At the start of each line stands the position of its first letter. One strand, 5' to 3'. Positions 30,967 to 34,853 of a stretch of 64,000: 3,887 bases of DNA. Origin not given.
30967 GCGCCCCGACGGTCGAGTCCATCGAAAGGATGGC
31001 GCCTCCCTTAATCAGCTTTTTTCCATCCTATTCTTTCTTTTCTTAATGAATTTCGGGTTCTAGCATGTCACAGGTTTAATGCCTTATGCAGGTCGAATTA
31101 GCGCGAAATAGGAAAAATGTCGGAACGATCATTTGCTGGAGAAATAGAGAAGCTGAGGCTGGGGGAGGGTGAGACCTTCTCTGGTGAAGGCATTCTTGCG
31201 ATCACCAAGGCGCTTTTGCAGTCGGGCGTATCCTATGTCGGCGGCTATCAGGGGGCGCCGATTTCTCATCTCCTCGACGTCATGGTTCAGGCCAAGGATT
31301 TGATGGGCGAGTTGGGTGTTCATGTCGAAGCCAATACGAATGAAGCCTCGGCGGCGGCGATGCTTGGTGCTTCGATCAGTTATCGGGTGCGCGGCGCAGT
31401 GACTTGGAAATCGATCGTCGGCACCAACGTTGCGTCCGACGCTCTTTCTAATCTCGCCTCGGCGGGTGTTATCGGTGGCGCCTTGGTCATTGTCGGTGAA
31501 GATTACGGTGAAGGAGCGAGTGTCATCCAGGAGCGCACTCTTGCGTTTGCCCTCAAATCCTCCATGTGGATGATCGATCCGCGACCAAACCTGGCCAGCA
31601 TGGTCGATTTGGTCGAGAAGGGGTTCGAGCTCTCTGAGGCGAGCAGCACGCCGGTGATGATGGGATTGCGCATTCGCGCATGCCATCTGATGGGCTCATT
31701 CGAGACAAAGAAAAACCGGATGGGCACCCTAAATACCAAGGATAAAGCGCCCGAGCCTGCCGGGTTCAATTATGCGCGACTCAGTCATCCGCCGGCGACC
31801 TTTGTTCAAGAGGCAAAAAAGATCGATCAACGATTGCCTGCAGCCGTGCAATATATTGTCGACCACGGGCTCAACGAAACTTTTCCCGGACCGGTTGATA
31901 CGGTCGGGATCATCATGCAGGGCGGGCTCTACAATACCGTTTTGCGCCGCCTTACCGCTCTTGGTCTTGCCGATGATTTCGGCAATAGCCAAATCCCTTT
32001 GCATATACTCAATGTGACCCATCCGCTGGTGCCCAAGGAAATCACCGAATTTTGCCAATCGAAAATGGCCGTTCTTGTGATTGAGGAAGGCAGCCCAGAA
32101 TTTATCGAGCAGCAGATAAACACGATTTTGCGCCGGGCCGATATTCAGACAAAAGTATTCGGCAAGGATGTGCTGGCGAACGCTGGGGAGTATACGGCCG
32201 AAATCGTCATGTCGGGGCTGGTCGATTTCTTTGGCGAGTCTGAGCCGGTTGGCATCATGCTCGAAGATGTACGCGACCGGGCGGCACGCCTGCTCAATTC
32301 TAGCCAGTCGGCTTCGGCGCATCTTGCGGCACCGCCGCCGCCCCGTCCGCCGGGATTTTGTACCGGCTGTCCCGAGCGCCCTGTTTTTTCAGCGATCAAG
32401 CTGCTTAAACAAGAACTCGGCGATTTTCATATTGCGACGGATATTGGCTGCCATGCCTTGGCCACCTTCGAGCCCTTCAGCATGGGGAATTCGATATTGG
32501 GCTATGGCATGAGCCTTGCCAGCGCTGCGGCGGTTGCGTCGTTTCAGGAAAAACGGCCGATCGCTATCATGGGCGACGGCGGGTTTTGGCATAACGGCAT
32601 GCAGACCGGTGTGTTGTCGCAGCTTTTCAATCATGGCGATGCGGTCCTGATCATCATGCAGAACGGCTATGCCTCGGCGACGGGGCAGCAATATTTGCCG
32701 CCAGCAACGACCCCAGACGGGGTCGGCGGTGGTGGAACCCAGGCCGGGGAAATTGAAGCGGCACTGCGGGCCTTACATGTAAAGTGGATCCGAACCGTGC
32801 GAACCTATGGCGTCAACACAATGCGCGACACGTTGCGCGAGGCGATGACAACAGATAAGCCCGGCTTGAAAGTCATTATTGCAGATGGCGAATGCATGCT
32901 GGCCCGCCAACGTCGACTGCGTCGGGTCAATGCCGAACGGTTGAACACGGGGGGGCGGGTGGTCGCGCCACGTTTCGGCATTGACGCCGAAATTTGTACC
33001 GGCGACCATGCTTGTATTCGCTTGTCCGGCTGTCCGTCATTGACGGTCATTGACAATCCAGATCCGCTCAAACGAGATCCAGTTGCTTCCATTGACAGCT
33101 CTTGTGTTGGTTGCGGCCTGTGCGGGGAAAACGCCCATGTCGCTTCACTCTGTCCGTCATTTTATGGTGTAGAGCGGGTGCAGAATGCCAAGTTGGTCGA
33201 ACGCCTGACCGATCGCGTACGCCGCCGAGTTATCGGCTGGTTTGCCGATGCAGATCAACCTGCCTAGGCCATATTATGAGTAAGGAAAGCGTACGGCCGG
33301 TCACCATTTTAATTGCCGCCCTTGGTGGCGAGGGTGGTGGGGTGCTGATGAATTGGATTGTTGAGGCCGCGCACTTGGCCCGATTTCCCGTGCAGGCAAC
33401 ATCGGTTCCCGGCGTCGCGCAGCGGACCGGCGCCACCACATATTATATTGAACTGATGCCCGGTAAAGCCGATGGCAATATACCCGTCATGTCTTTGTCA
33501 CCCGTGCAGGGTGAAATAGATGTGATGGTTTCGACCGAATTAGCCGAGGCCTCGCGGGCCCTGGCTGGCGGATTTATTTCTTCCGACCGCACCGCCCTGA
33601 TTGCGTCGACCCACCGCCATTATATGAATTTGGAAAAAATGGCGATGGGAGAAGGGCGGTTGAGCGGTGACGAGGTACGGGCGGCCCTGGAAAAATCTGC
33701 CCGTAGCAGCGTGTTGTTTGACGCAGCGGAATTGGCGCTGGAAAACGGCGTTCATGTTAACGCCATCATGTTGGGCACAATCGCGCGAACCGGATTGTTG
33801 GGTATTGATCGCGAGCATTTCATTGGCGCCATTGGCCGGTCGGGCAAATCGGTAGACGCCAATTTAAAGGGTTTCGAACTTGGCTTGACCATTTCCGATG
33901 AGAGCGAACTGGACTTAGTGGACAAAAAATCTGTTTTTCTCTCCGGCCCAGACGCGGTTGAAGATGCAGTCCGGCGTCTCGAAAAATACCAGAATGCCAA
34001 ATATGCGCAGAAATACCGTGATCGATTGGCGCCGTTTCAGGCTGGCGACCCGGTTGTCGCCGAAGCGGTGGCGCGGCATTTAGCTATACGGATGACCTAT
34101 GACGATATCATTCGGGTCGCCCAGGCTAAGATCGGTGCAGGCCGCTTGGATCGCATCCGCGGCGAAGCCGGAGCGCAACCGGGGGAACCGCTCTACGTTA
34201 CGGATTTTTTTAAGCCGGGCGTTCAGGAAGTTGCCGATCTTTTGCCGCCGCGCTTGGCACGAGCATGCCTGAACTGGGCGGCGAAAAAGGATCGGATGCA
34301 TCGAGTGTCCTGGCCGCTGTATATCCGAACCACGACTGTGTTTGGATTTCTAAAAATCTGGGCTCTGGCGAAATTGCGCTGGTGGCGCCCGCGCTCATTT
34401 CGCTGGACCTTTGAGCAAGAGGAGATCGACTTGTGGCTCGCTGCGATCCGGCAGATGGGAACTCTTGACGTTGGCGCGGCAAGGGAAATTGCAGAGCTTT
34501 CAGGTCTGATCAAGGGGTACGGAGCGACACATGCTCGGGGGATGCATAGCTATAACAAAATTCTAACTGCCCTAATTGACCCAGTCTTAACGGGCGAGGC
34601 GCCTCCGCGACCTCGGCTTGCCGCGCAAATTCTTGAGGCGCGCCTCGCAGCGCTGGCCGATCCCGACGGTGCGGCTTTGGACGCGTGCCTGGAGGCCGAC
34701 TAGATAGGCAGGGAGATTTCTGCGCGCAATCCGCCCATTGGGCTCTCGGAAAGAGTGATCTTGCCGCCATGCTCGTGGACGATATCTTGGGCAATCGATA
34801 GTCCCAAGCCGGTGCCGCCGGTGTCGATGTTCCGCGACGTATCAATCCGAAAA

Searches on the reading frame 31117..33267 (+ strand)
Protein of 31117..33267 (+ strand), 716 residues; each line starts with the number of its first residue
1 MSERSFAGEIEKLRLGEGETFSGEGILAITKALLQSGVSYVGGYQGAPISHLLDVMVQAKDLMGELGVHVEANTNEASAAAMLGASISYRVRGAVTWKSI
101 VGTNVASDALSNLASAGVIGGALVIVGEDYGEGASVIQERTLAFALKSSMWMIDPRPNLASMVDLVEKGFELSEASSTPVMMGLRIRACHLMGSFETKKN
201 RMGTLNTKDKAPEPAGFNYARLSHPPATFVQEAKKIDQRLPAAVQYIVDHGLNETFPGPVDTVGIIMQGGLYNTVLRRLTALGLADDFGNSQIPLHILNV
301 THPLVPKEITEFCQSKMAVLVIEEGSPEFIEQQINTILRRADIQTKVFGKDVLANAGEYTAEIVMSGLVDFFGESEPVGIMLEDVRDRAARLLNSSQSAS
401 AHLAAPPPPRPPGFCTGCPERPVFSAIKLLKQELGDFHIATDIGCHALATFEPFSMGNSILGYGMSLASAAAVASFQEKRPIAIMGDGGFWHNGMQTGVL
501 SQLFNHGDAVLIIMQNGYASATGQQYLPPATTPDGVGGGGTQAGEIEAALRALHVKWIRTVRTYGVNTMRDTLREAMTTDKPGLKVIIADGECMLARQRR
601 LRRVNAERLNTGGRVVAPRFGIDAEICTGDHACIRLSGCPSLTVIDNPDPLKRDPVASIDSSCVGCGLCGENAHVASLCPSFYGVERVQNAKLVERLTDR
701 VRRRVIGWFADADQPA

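Call 69: search_protein_families(library=pfam, proteins=[window:31117-33267:+], max_evalue=0.00001)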
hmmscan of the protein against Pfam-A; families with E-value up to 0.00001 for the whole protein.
window:31117-33267:+ (716 aa): 1 family
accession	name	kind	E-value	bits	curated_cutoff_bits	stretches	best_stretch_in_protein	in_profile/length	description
PF02775.26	TPP_enzyme_C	-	8.2e-14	52.1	21.9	1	442-582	1-146/151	Thiamine pyrophosphate enzyme, C-terminal TPP binding domain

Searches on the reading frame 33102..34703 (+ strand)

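Call 69: search_protein_families(library=pfam, proteins=[window:33102-34703:+], max_evalue=0.00001)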
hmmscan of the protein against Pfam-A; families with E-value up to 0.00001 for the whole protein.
window:33102-34703:+ (533 aa): 2 families
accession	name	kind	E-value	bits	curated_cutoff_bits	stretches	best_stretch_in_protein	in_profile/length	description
PF20169.3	DUF6537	-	1.2e-31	110.7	27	1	284-489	3-202/203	Family of unknown function (DUF6537)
PF01558.24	POR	-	1.8e-13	51.5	27.4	1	75-262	1-172/173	Pyruvate ferredoxin/flavodoxin oxidoreductase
